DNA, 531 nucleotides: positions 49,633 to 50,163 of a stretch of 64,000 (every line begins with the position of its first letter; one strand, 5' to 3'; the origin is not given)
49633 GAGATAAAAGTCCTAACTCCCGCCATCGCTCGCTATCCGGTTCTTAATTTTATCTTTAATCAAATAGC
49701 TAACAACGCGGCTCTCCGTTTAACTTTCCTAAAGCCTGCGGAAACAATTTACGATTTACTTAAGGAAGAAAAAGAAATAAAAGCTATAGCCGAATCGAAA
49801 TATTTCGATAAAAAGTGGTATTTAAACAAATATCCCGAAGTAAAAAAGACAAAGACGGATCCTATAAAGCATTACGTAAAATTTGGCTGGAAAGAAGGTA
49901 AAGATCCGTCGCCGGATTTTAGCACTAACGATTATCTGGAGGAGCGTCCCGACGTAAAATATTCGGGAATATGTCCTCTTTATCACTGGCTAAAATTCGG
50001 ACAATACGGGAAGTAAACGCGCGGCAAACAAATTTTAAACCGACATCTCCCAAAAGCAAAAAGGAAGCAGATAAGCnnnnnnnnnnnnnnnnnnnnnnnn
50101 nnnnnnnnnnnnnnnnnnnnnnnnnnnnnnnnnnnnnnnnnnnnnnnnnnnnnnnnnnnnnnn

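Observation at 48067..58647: Three unrelated glycan enzymes end in the same ~70-aa tandem-motif C-terminal domain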

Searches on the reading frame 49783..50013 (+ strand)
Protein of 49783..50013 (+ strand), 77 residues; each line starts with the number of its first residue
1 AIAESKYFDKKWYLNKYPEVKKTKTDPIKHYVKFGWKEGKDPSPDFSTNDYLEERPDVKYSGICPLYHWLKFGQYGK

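Call 6: search_protein_families(library=ncbifam, proteins=[window:49783-50013:+], max_evalue=1)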
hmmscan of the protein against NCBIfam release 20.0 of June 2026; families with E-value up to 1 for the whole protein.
seq(77 aa): 0 families

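Call 7: find_homologous_proteins(query=A1, max_evalue=0.001)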
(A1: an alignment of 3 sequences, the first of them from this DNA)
Query A1 (3 sequences) (77 aa, profile of the alignment): 3 proteins with E <= 0.001 among 9 candidates.
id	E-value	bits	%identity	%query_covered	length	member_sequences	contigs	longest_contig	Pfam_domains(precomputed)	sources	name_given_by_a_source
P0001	8.3e-30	121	57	96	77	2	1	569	-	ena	-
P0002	3.9e-25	106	45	95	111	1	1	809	-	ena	-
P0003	3.2e-24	103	51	94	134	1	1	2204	-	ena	-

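Call 15: search_solved_structures(query=A1, max_evalue=10, show_alignments=3)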
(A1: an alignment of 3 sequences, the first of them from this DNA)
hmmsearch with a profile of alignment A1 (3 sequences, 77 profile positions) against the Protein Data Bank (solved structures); distinct sequences matched with E-value up to 10: 0.

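Call 16: search_protein_representatives(alignment_id=A1)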
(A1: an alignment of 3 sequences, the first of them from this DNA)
Query: 3 sequences, 77 profile positions. Proteins with E-value up to 0.001 (for the whole library): 24407; up to 1e-10: 15776; up to 1e-30: 3318. The best 150 are listed.
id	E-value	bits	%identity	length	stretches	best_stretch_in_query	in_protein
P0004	7.6e-227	750.3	-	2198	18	7-74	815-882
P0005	2.5e-192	639.7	-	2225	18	6-73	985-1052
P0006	7.8e-190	631.7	-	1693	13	2-76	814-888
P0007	6.8e-172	574.2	-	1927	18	3-73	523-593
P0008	6.6e-162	542.2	-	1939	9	2-74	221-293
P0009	2.3e-159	534.1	-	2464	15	7-76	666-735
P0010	3.3e-151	508.0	-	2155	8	2-77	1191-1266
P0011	1.6e-150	505.8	-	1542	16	7-75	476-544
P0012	2.2e-148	498.9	-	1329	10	6-76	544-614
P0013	2.3e-145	489.2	-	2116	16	7-74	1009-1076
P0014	3.7e-145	488.6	-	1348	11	7-73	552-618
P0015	4.6e-143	481.8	-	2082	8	5-74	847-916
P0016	4.3e-141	475.5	-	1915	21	7-73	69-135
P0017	4.6e-141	475.4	-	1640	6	2-76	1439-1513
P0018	1.7e-130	441.6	-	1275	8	7-76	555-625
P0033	2.8e-116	396.0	-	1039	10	8-73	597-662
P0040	1.0e-110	378.2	-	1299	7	6-76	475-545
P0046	2.9e-108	370.3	-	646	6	7-75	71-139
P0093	3.6e-93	322.0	-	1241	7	7-74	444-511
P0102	2.6e-91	316.0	-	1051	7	5-69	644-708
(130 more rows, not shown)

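Call 21: search_protein_families(library=pfam, alignment_id=A2, max_evalue=0.0001)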
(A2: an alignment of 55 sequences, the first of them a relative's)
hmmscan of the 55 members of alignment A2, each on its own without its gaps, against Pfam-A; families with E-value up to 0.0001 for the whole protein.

A. member 1, P0135 (437 aa): 2 families
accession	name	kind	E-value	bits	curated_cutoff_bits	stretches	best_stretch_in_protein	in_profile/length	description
PF19130.5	DUF5813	-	4.4e-06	27.1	25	0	109-154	20-65/144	Family of unknown function (DUF5813)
PF06840.17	PDC10_C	-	1.4e-05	25.5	27.3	0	124-139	50-65/90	Programmed cell death protein 10, C-terminal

B. families by the number of members that match (of 55 scanned): 32 families (the first 25 are shown)
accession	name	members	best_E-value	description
PF00535.33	Glycos_transf_2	11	3.1e-55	Glycosyl transferase family 2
PF13692.12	Glyco_trans_1_4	9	7.5e-25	Glycosyl transferases group 1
PF13641.12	Glyco_tranf_2_3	6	1.1e-23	Glycosyltransferase like family 2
PF10111.15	Glyco_tranf_2_2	5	4.1e-18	Glycosyltransferase like family 2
PF05045.17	RgpF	4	3.7e-35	Rhamnan synthesis protein F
PF04577.19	Glyco_transf_61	3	3.2e-18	Glycosyltransferase 61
PF13524.12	Glyco_trans_1_2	3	3.2e-11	Glycosyl transferase-like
PF00534.26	Glycos_transf_1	3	3.6e-06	Glycosyl transferases group 1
PF13578.12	Methyltransf_24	2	2.3e-25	Methyltransferase domain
PF13632.12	Glyco_trans_2_3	2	8e-09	Glycosyl transferase family group 2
PF14307.12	Glyco_tran_WbsX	1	7.1e-138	Glycosyltransferase WbsX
PF16841.11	CBM60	1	8.7e-22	Ca-dependent carbohydrate-binding module xylan-binding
PF00722.28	Glyco_hydro_16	1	7.1e-17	Glycosyl hydrolases family 16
PF13704.12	Glyco_tranf_2_4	1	1.7e-13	Glycosyl transferase family 2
PF01569.27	PAP2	1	2e-11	PAP2 superfamily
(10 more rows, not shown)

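Call 23: find_related_loci(query=A1, collection=genome_contigs, flank=10000)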
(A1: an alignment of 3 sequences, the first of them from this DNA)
Query A1 (77 aa) in genome_contigs; peptide patterns used: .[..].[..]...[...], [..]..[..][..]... (x = any residue, [..] = any of these).
96 stretches matched a pattern; 33 encode a relative of the query (tblastn E <= 1e-3); 32 distinct loci.
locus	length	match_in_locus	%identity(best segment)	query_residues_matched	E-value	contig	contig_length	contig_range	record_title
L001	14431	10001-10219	62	2-74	4e-28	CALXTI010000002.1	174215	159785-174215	MAG: uncultured Alphaproteobacteria bacterium isolate BRZ_LA__bin12 genome assembly, contig: BRZ_LA__NODE_20_length_1742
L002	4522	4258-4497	59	2-74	4e-27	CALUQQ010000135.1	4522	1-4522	MAG: Candidatus Gastranaerophilales bacterium isolate E27__bin3 genome assembly, contig: E27__k127_6872783, whole genome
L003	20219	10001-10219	52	2-74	1e-24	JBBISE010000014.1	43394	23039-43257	MAG: Salinivirgaceae bacterium isolate EPS170215_bin_366 NODE_284_length_43394_cov_30.983848, whole genome shotgun seque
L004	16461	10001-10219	49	2-74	2e-24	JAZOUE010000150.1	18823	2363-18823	MAG: Candidatus Enterousia sp. isolate T1900045534_YK20190228.MAGScoT_cleanbin_000043 SGB_7755_k141_23772, whole genome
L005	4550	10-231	55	2-75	4e-24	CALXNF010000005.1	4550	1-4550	MAG: uncultured Alphaproteobacteria bacterium isolate E02__bin305 genome assembly, contig: E02__k127_4363968, whole geno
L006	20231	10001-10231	51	2-74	3e-24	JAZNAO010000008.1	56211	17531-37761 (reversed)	MAG: Candidatus Enterousia sp. isolate T1900044746_TS20190212.MAGScoT_cleanbin_000053 SGB_2122_k141_2060690, whole genom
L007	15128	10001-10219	56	2-74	5e-24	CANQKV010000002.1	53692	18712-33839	MAG: uncultured Alphaproteobacteria bacterium isolate Lapin-026__bin93 genome assembly, contig: Lapin-026__NODE_621_leng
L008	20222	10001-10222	53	2-75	1e-23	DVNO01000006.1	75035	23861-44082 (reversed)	MAG TPA_asm: Candidatus Enterousia avicola isolate CHK136-897 CHK136__C35625_L75035_ERR2241905, whole genome shotgun seq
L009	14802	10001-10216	50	2-73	7e-25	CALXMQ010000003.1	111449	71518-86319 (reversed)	MAG: uncultured Alphaproteobacteria bacterium isolate BRZ_KT__bin2 genome assembly, contig: BRZ_KT__NODE_81_length_11144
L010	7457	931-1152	50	2-75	5e-23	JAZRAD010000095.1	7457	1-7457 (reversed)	MAG: Candidatus Enterousia sp. isolate T1900045145_TC20190139.MAGScoT_cleanbin_000014 SGB_4937_k141_2172512, whole genom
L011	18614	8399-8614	60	2-73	4e-27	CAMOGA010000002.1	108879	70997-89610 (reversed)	MAG: uncultured proteobacterium isolate SRR873606_bin.9_metaWRAP_v1.3_MAG genome assembly, contig: NODE_145_length_10887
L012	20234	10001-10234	45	2-74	7e-23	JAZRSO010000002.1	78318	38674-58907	MAG: Candidatus Enterousia sp. isolate T1900045346_YK20190036.MAGScoT_cleanbin_000031 SGB_6715_k141_1868350, whole genom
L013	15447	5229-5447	53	2-74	9e-23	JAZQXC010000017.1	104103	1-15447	MAG: Alphaproteobacteria bacterium isolate T1900045163_TC20190157.MAGScoT_cleanbin_000004 SGB_5097_k141_1643599, whole g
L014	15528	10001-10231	53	2-74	1e-22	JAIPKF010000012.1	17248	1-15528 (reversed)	MAG: Chthoniobacterales bacterium isolate Tobar2m-G38 Tobar2m-C2905, whole genome shotgun sequence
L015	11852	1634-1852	51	2-74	1e-22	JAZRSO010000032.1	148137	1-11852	MAG: Candidatus Enterousia sp. isolate T1900045346_YK20190036.MAGScoT_cleanbin_000031 SGB_6715_k141_2895038, whole genom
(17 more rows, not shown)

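Call 34: search_protein_families(library=pfam, alignment_id=A5, max_evalue=0.0001)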
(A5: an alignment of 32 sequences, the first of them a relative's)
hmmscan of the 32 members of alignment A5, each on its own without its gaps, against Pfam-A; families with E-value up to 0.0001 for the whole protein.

A. member 1, L001:9614-14221:+ (1536 aa): 6 families
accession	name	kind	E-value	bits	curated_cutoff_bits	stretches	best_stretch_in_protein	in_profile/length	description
PF14305.11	ATPgrasp_TupA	-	2.6e-58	197.9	25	1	1279-1519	1-241/241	TupA-like ATPgrasp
PF00534.26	Glycos_transf_1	-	4.8e-24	85.2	26.4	1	386-542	12-167/172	Glycosyl transferases group 1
PF05045.17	RgpF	-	2.9e-23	82.8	25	1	561-800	257-501/503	Rhamnan synthesis protein F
PF13692.12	Glyco_trans_1_4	-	1.1e-22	81.3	27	1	391-531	3-140/142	Glycosyl transferases group 1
PF16994.11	Glyco_trans_4_5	-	1.8e-12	47.7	26.6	1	233-334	3-111/172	Glycosyl-transferase family 4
PF20706.3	GT4-conflict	-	9.4e-07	28.6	26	1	393-548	201-365/385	Family 4 Glycosyltransferase in conflict systems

B. families by the number of members that match (of 32 scanned): 32 families (the first 25 are shown)
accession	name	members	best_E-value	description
PF00535.33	Glycos_transf_2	11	1.1e-52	Glycosyl transferase family 2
PF05045.17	RgpF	10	1.2e-44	Rhamnan synthesis protein F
PF00534.26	Glycos_transf_1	9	1.6e-27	Glycosyl transferases group 1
PF13692.12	Glyco_trans_1_4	9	1.8e-24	Glycosyl transferases group 1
PF13641.12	Glyco_tranf_2_3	8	4.2e-16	Glycosyltransferase like family 2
PF10111.15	Glyco_tranf_2_2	6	1.5e-19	Glycosyltransferase like family 2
PF16994.11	Glyco_trans_4_5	3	2.1e-16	Glycosyl-transferase family 4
PF20706.3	GT4-conflict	3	1.1e-07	Family 4 Glycosyltransferase in conflict systems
PF14307.12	Glyco_tran_WbsX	2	3.8e-132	Glycosyltransferase WbsX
PF14305.11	ATPgrasp_TupA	2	2.6e-58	TupA-like ATPgrasp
PF13578.12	Methyltransf_24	2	6.3e-29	Methyltransferase domain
PF04765.19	TOD1_MUCI70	2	8.8e-19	TOD1/MUCI70, glycosyltransferase-like domain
PF08242.18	Methyltransf_12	2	4.1e-11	Methyltransferase domain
PF00702.32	Hydrolase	2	4.1e-11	haloacid dehalogenase-like hydrolase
PF13489.12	Methyltransf_23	2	1.2e-09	Methyltransferase domain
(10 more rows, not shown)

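Call 42: search_protein_families(library=pfam, proteins=[P0102, P0033, P0040, P0093, P0046, P0004, P0008], max_evalue=0.001)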
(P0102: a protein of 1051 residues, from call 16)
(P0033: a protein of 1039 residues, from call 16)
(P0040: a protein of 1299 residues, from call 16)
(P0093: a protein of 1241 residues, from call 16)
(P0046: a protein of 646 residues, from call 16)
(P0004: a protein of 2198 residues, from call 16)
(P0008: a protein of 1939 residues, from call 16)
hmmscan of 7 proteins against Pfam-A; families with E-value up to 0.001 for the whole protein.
P0102 (1051 aa): 3 families
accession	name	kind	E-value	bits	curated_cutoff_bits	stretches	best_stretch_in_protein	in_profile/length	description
PF00413.30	Peptidase_M10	-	2.4e-09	37.7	24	1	54-200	22-159/159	Matrixin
PF00353.25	HemolysinCabind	-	5e-05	23.6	23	0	223-257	2-36/36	RTX calcium-binding nonapeptide repeat (4 copies)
PF06522.17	B12D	-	0.00026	20.7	21.5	0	721-736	20-35/54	NADH-ubiquinone reductase complex 1 MLRQ subunit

P0033 (1039 aa): 3 families
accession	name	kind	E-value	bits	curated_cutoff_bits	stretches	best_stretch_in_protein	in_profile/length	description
PF24706.1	DUF7669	-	0.00011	22.8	23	0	638-665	27-54/75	Domain of unknown function (DUF7669)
PF12072.13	RNase_Y_N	-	0.00031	20.7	32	1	335-423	58-146/201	RNase Y N-terminal region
PF05565.16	Sipho_Gp157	-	0.00067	20.1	28.6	0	287-351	15-78/162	Siphovirus Gp157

P0040 (1299 aa): 7 families
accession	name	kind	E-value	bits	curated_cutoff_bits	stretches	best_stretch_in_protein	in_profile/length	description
PF00535.33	Glycos_transf_2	-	7e-40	137.1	23.3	2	1072-1223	1-154/168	Glycosyl transferase family 2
PF10111.15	Glyco_tranf_2_2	-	2.8e-22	80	27.3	2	1082-1272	13-216/276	Glycosyltransferase like family 2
PF13641.12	Glyco_tranf_2_3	-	5.7e-17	62.9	27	2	1071-1255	3-194/230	Glycosyltransferase like family 2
PF13632.12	Glyco_trans_2_3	-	1.1e-10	42.1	27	1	908-962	71-123/198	Glycosyl transferase family group 2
PF02709.20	Glyco_transf_7C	-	0.00011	22.2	23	0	906-955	16-66/78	N-terminal domain of galactosyltransferase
PF13469.12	Sulfotransfer_3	-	0.00039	21.2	27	0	9-205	2-214/216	Sulfotransferase family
PF13506.12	Glyco_transf_21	-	0.00071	19.5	21.7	0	906-957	99-150/174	Glycosyl transferase family 21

P0093 (1241 aa): 7 families
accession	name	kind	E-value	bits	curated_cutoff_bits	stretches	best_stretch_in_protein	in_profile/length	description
PF00535.33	Glycos_transf_2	-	8.5e-39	133.6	23.3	2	707-816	2-111/168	Glycosyl transferase family 2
PF13578.12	Methyltransf_24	-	7.5e-28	97.9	26.3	1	43-159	1-105/105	Methyltransferase domain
PF10111.15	Glyco_tranf_2_2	-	4.1e-23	82.7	27.3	2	1007-1203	6-215/276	Glycosyltransferase like family 2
PF13641.12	Glyco_tranf_2_3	-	1.3e-13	51.9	27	1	1003-1187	3-194/230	Glycosyltransferase like family 2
PF13632.12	Glyco_trans_2_3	-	2e-06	28.2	27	1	840-899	71-127/198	Glycosyl transferase family group 2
PF02709.20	Glyco_transf_7C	-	9e-06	25.7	23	0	838-888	16-67/78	N-terminal domain of galactosyltransferase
PF11397.14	GlcNAc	-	9.5e-05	22.4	21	1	800-909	180-285/352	Glycosyltransferase (GlcNAc)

P0046 (646 aa): 1 family
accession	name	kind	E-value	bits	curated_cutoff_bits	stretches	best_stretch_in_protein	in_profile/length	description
PF01762.27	Galactosyl_T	-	8.7e-05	22.8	23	1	462-612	51-194/195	Galactosyltransferase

P0004 (2198 aa): 15 families
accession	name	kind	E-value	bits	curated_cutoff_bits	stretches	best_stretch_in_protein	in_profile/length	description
PF08241.18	Methyltransf_11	-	4.8e-35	120.5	21.2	2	30-123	1-95/95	Methyltransferase domain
PF13649.12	Methyltransf_25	-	5.5e-25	88.3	27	1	29-119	1-97/97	Methyltransferase domain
PF13847.12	Methyltransf_31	-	1e-21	77.6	27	1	26-127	4-113/145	Methyltransferase domain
PF13692.12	Glyco_trans_1_4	-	5e-20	72.7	27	1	1786-1922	2-142/142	Glycosyl transferases group 1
PF13489.12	Methyltransf_23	-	2.7e-18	66.7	27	1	28-132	25-125/164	Methyltransferase domain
PF00535.33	Glycos_transf_2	-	1.1e-16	61.7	23.3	1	1332-1502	1-166/168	Glycosyl transferase family 2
PF08242.18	Methyltransf_12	-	1.5e-16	61.4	30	1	30-121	1-98/98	Methyltransferase domain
PF13641.12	Glyco_tranf_2_3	-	1.6e-11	45.1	27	1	1329-1552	1-221/230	Glycosyltransferase like family 2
PF01209.24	Ubie_methyltran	-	6.8e-08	32.6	20.1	1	28-123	50-151/233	ubiE/COQ5 methyltransferase family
PF13524.12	Glyco_trans_1_2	-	8.1e-07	29.5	25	1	1816-1941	10-133/144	Glycosyl transferase-like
PF13632.12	Glyco_trans_2_3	-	3.5e-06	27.4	27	1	1411-1552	2-134/198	Glycosyl transferase family group 2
PF13506.12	Glyco_transf_21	-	0.00044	20.2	21.7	0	1397-1516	20-129/174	Glycosyl transferase family 21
PF10111.15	Glyco_tranf_2_2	-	0.0005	20.1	27.3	0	1397-1539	71-213/276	Glycosyltransferase like family 2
PF06325.19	PrmA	-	0.00066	19.7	22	0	28-124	164-259/296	Ribosomal protein L11 methyltransferase (PrmA)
PF05175.20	MTS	-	0.00081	19.5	23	1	28-121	34-136/170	Methyltransferase small domain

P0008 (1939 aa): 4 families
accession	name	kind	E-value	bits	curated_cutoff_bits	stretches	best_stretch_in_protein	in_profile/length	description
PF00535.33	Glycos_transf_2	-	2e-55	187.7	23.3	3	910-1023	1-112/168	Glycosyl transferase family 2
PF13641.12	Glyco_tranf_2_3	-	3.9e-24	86.4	27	2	910-1017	4-113/230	Glycosyltransferase like family 2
PF10111.15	Glyco_tranf_2_2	-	1.8e-17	64.2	27.3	2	910-1097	1-207/276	Glycosyltransferase like family 2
PF13632.12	Glyco_trans_2_3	-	1.3e-05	25.5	27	0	1333-1390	68-124/198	Glycosyl transferase family group 2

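Call 45: search_protein_families(library=pfam, alignment_id=A6, max_evalue=0.00001)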
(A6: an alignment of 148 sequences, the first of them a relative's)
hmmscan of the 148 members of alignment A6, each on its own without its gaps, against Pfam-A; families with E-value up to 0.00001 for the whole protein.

A. member 1, L001:338-997:+ (220 aa): 0 families

B. families by the number of members that match (of 148 scanned): 161 families (the first 25 are shown)
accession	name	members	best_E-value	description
PF00535.33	Glycos_transf_2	11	1.1e-41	Glycosyl transferase family 2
PF00005.33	ABC_tran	8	6.8e-36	ABC transporter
PF16363.11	GDP_Man_Dehyd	7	6.6e-94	GDP-mannose 4,6 dehydratase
PF01370.27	Epimerase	7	1.4e-65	NAD dependent epimerase/dehydratase family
PF10111.15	Glyco_tranf_2_2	6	2e-16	Glycosyltransferase like family 2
PF13641.12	Glyco_tranf_2_3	6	1.2e-15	Glycosyltransferase like family 2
PF04321.23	RmlD_sub_bind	5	1.1e-99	RmlD substrate binding domain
PF01073.25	3Beta_HSD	5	3.1e-24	3-beta hydroxysteroid dehydrogenase/isomerase family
PF05045.17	RgpF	4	1.2e-32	Rhamnan synthesis protein F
PF02796.21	HTH_7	4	1.6e-24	Helix-turn-helix domain of resolvase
PF02719.21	Polysacc_synt_2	4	2e-21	Polysaccharide biosynthesis protein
PF07993.18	NAD_binding_4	4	9.2e-12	Male sterility protein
PF00480.26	ROK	3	2.3e-65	ROK family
PF00239.26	Resolvase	3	6.3e-33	Resolvase, N terminal domain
PF00534.26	Glycos_transf_1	3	1.2e-31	Glycosyl transferases group 1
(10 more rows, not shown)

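Call 63: search_protein_families(library=pfam, proteins=[window:49786-50013:+, P0003], max_evalue=10)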
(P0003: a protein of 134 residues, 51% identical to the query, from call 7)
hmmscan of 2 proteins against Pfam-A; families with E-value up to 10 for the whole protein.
window:49786-50013:+ (76 aa): 0 families

P0003 (134 aa): 1 family
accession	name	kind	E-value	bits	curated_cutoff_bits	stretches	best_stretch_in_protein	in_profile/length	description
PF20536.3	DUF6751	-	0.044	14.3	27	1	16-58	10-52/113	Family of unknown function (DUF6751)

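Call 87: find_related_loci(query=A1, collection=viral_contigs, flank=5000)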
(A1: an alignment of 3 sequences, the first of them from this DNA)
Query A1 (77 aa) in viral_contigs; peptide patterns used: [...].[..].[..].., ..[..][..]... (x = any residue, [..] = any of these).
225 stretches matched a pattern, but none encodes a relative of the query by tblastn (E <= 1e-3).
